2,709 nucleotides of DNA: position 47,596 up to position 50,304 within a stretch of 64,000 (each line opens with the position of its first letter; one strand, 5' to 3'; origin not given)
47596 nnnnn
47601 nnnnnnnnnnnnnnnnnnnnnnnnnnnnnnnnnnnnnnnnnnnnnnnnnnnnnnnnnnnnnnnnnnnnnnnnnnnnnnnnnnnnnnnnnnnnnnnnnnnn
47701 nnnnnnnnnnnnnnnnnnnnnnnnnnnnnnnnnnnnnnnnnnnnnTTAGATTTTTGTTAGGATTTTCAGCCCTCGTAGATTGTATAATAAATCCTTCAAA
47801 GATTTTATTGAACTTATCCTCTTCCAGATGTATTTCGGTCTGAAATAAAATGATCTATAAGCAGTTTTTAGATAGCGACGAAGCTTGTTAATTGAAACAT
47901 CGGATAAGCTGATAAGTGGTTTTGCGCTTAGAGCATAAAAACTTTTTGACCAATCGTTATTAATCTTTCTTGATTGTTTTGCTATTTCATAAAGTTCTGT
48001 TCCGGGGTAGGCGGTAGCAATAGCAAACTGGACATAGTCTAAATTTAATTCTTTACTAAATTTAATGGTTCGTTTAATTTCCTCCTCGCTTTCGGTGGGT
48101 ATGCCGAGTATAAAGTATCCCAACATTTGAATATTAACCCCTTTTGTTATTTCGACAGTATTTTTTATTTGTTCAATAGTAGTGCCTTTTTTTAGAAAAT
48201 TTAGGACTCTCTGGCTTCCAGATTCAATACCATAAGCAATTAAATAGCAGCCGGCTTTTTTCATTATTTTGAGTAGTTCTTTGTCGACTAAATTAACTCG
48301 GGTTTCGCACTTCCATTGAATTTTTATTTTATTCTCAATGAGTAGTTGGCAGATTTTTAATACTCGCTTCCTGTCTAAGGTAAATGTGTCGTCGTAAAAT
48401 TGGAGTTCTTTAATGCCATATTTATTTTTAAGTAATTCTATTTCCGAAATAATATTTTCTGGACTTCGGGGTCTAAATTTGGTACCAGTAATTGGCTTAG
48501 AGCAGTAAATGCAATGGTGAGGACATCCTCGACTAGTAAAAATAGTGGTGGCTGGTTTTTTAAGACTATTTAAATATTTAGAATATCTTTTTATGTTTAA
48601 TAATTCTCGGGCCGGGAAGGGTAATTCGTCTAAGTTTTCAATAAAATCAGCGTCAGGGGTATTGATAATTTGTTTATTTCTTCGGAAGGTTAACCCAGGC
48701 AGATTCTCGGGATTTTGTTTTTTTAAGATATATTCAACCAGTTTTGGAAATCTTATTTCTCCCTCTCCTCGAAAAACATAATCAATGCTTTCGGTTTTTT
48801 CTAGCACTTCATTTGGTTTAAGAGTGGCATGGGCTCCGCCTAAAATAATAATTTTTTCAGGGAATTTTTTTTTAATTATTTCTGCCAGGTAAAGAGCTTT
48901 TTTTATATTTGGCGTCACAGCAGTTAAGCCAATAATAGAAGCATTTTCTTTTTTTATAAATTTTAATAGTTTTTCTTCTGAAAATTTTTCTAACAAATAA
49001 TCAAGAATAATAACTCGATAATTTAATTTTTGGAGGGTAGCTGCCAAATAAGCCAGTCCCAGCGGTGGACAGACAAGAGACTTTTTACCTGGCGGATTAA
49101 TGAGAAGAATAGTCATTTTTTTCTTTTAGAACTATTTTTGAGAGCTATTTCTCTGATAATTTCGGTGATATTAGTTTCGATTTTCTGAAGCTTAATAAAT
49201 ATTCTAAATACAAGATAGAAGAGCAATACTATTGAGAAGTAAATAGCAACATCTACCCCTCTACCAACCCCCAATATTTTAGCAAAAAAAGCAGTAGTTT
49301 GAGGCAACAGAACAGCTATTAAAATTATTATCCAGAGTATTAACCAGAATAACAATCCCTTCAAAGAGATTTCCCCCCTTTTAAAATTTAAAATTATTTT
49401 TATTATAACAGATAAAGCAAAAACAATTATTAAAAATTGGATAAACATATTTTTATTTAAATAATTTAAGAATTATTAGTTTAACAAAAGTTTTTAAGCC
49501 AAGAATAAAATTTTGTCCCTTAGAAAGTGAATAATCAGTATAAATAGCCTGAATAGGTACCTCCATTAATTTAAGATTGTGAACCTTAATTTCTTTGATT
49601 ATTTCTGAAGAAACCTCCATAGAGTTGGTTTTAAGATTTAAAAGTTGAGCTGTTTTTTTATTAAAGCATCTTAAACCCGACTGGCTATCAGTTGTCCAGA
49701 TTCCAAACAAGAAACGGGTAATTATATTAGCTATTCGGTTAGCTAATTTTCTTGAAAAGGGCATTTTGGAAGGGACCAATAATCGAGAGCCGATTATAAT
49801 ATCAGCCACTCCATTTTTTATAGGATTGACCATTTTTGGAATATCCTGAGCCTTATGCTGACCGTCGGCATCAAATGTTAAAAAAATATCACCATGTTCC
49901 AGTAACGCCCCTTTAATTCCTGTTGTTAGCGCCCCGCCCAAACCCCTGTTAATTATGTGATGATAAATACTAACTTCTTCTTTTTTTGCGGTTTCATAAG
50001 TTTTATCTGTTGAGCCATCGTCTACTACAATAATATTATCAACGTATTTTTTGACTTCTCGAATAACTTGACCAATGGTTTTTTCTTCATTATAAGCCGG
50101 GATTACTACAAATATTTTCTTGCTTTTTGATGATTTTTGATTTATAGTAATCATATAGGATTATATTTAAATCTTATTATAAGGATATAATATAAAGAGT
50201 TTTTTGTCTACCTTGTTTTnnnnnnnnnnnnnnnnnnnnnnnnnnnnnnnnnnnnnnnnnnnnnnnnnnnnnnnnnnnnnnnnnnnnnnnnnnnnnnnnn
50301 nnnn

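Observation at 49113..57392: Complete lipid-linked glycan export and transfer toolkit beside the tailoring array: Ppm1-like GT2 + DUF2304, GT39 (PMT/ArnT-like), PGT, Wzx, and Wzy_C fused to TPR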

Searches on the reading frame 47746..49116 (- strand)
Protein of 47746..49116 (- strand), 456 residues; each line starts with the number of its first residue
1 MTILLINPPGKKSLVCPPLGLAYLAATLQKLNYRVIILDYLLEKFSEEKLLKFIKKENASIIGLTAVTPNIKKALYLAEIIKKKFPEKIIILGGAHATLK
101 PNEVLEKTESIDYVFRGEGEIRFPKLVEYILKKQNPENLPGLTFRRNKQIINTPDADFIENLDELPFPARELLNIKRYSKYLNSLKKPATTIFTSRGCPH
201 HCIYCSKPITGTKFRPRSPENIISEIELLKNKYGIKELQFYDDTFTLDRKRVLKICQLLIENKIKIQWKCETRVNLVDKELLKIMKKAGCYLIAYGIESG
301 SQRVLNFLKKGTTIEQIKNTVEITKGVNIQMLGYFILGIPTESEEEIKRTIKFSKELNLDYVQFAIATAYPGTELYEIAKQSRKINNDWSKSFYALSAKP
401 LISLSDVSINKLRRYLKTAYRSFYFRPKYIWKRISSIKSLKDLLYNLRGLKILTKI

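Call 4: search_protein_families(library=pfam, proteins=[window:47746-49116:-], max_evalue=0.01)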
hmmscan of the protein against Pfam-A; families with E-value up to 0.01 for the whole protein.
window:47746-49116:- (456 aa): 3 families
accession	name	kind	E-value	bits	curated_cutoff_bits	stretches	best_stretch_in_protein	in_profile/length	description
PF04055.27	Radical_SAM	-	9.1e-27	94.7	29.5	1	193-353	2-165/166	Radical SAM superfamily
PF02310.24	B12-binding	-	1.5e-23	83.3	32.1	1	15-126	11-120/121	B12 binding domain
PF01918.27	Alba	-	0.005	17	25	0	51-90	22-57/66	Alba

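Call 10: search_protein_families(library=ncbifam, proteins=[window:47746-49116:-], max_evalue=0.01)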
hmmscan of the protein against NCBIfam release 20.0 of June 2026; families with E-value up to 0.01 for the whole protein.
window:47746-49116:- (456 aa): 36 families (the best 25 are shown)
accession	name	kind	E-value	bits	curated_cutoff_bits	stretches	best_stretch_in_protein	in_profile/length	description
TIGR03471.1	HpnJ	equivalog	3.6e-82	276.7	577.6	1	38-436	50-445/472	hopanoid biosynthesis associated radical SAM protein HpnJ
TIGR02026.1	BchE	equivalog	5.9e-75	253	481.35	1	16-433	20-436/497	magnesium-protoporphyrin IX monomethyl ester anaerobic oxidative cyclase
NF038361.1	rSAM_Sden_1168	equivalog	3.8e-63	213.9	575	1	14-433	81-529/560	Sden_1168 family B12-binding radical SAM P-methyltransferase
NF050148.1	rSAM_ApyD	equivalog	1.1e-54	186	750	1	15-392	22-404/645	RiPP biosynthesis radical SAM protein ApyD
TIGR04072.2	rSAM_ladder_B12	equivalog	1.5e-46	158.9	360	1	18-390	18-383/443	lipid biosynthesis B12-binding/radical SAM protein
TIGR03975.1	rSAM_ocin_1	subfamily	9e-46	156.6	281.85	1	48-352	118-425/606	RiPP maturation radical SAM C-methyltransferase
TIGR04479.1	bcpD_PhpK_rSAM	subfamily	5.1e-43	147.2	600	1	19-360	73-412/504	PhpK family radical SAM P-methyltransferase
TIGR04385.1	B12_rSAM_cofa1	equivalog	9.2e-41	140.5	450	1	18-356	20-363/438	B12 lower ligand biosynthesis radical SAM protein BzaD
TIGR04014.1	B12_SAM_MJ_0865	equivalog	8.7e-40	136.8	360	1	77-384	57-363/434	methyl-coenzyme M reductase glutamine C-methyltransferase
TIGR04367.1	HpnR_B12_rSAM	equivalog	6.6e-39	133.8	650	1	16-386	20-378/490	hopanoid C-3 methylase HpnR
NF033070.1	rSAM_AprD4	equivalog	3.4e-38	131.7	500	1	160-389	168-400/456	AprD4 family radical SAM diol-dehydratase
TIGR04013.1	B12_SAM_MJ_1487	hypoth_equivalog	1.3e-36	126.3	251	1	41-381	25-359/382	TIGR04013 family B12-binding domain/radical SAM domain-containing protein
TIGR04190.1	B12_SAM_Ta0216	equivalog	4.4e-32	111.4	500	1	18-361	37-398/554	TIGR04190 family B12-binding domain/radical SAM domain protein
NF040542.1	rSAM_RCCLKC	equivalog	2.7e-26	92.7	450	1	19-360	14-353/423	arsinothricin biosynthesis radical SAM protein ArsL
NF040546.1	rSAM_CUAEP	equivalog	5.3e-25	88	500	1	17-366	12-354/468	CUAEP/CCAEP-tail radical SAM (seleno)protein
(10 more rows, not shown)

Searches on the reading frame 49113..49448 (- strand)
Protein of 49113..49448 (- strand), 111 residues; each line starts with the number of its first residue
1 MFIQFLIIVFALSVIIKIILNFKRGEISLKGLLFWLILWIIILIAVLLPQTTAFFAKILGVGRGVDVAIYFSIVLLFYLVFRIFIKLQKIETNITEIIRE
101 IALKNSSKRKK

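Call 4: search_protein_families(library=pfam, proteins=[window:49113-49448:-], max_evalue=0.01)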
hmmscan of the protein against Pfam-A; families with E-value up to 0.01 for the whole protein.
window:49113-49448:- (111 aa): 1 family
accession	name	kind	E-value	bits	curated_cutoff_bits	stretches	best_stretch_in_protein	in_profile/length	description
PF10066.14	DUF2304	-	9.7e-24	84.1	25.5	1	3-106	2-105/106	Uncharacterized conserved protein (DUF2304)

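Call 10: search_protein_families(library=ncbifam, proteins=[window:49113-49448:-], max_evalue=0.01)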
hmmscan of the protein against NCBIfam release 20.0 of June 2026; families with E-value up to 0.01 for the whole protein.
window:49113-49448:- (111 aa): 0 families

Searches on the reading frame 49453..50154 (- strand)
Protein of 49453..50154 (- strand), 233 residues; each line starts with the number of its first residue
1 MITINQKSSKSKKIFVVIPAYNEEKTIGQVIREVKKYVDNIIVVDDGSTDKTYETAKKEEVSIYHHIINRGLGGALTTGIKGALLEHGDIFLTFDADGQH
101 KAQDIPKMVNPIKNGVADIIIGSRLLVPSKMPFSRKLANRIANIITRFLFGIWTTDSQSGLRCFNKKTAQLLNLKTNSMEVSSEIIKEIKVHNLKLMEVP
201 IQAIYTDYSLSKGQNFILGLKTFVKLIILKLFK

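Call 4: search_protein_families(library=pfam, proteins=[window:49453-50154:-], max_evalue=0.01)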
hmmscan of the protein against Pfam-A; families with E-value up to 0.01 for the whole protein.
window:49453-50154:- (233 aa): 3 families
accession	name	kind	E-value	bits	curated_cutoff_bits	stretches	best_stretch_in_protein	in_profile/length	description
PF00535.33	Glycos_transf_2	-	3.6e-28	99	23.3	1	16-162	2-157/168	Glycosyl transferase family 2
PF13704.12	Glyco_tranf_2_4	-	2.3e-05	25.2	27.5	1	22-97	2-81/98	Glycosyl transferase family 2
PF10111.15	Glyco_tranf_2_2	-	0.00047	20.2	27.3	1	16-108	2-102/276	Glycosyltransferase like family 2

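Call 10: search_protein_families(library=ncbifam, proteins=[window:49453-50154:-], max_evalue=0.01)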
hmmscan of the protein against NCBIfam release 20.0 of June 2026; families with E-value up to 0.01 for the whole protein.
window:49453-50154:- (233 aa): 21 families
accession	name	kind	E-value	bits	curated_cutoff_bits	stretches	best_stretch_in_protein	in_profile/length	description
NF058614.1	PPMAGASynPpgS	equivalog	1.7e-51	174.9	370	1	14-223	2-216/226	polyprenyl-phospho-N-acetylgalactosaminyl synthase PpgS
TIGR04182.1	glyco_TIGR04182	equivalog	1.1e-30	107.1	325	1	14-202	2-189/293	S-layer glycoprotein N-glycosyltransferase AglJ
NF041391.1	DPhHxTase_Halo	equivalog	4.1e-16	58.6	375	1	20-202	3-182/213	dolichyl-phosphate hexose transferase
NF007986.1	PRK10714.1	equivalog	1.3e-13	50.7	529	1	10-206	4-203/316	undecaprenyl-phosphate 4-deoxy-4-formamido-L-arabinose transferase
NF010496.0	PRK13915.1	equivalog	5.3e-13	48.7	262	1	9-112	28-142/307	glucosyl-3-phosphoglycerate synthase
NF047588.1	GlcsyltransPgfSStrep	equivalog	6.6e-11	42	500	1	13-171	2-166/308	glycosyltransferase PgfS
TIGR04283.1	glyco_like_mftF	equivalog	4.4e-10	39.5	182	1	16-101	3-86/221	TIGR04283 family arsenosugar biosynthesis glycosyltransferase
TIGR03937.1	PgaC_IcaA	equivalog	1.9e-09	37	422.3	1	6-110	39-148/407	poly-beta-1,6-N-acetyl-D-glucosamine synthase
TIGR01556.1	rhamnosyltran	subfamily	1.8e-07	30.6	200.55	1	24-123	7-110/281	rhamnosyltransferase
TIGR03469.1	HpnB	hypoth_equivalog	8.5e-07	28.3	379.25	1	12-116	44-164/386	hopene-associated glycosyltransferase HpnB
NF041875.1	EPS_EpsD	equivalog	1.6e-06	27.8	370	1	16-154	3-149/325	exopolysaccharide biosynthesis glycosyltransferase EpsD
NF047683.1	TeichurnBiosyTuaG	equivalog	1.8e-06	27.8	400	1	10-110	4-109/252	teichuronic acid biosynthesis protein TuaG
NF007482.0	PRK10073.1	equivalog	5.1e-06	25.7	423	1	9-97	3-95/334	glycosyltransferase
TIGR03111.1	glyc2_xrt_Gpos1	hypoth_equivalog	1.9e-05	23.6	363.95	1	8-114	45-158/439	TIGR03111 family XrtG-associated glycosyltransferase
TIGR03965.1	mycofact_glyco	equivalog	5e-05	22.4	280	1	9-83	71-153/467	mycofactocin biosynthesis glycosyltransferase MftF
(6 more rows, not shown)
